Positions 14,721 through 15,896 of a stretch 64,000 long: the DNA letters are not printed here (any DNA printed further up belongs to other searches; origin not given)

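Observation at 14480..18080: Five-gene candidate envelope-spanning redox module: CXXCH lipoprotein, OM beta-barrel, T9SS-exported DUF2271-like protein, small secreted protein, NapH-like polyferredoxin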

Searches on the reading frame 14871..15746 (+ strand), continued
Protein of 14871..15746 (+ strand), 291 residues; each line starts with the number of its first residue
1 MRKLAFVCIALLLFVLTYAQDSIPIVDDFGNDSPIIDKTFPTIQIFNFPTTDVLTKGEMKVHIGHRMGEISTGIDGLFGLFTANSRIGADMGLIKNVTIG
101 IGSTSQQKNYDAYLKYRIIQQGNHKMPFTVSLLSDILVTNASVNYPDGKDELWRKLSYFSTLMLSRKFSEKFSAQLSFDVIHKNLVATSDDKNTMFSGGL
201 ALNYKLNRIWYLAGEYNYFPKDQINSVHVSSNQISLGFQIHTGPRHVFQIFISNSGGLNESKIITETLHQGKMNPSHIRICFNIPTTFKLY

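Call 87: find_encoding_contigs(protein=P0096, flank=6000, max_places=1)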
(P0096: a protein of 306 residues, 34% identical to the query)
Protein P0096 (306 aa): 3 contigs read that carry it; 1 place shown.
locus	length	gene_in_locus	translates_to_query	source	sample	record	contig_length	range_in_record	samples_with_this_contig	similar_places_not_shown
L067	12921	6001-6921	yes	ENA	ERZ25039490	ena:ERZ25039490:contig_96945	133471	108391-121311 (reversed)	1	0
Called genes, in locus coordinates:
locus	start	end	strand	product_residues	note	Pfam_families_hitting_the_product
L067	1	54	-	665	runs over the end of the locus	PF00884:Sulfatase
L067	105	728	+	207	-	PF01569:PAP2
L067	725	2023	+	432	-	PF01595:CNNM, PF00571:CBS, PF03471:CorC_HlyC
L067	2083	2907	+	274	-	PF00756:Esterase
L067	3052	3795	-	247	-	-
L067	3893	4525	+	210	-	PF13616:Rotamase_3, PF00639:Rotamase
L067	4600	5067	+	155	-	PF12869:tRNA_anti-like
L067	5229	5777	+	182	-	PF04264:YceI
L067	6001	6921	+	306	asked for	PF19089:DUF5777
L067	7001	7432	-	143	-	PF01220:DHquinase_II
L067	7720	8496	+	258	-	PF00691:OmpA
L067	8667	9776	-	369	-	PF00988:CPSase_sm_chain, PF00117:GATase, PF07722:Peptidase_C26 (weak)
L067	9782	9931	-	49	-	-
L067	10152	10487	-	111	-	PF01196:Ribosomal_L17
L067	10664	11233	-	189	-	PF01000:RNA_pol_A_bac (weak), PF01193:RNA_pol_L, PF03118:RNA_pol_A_CTD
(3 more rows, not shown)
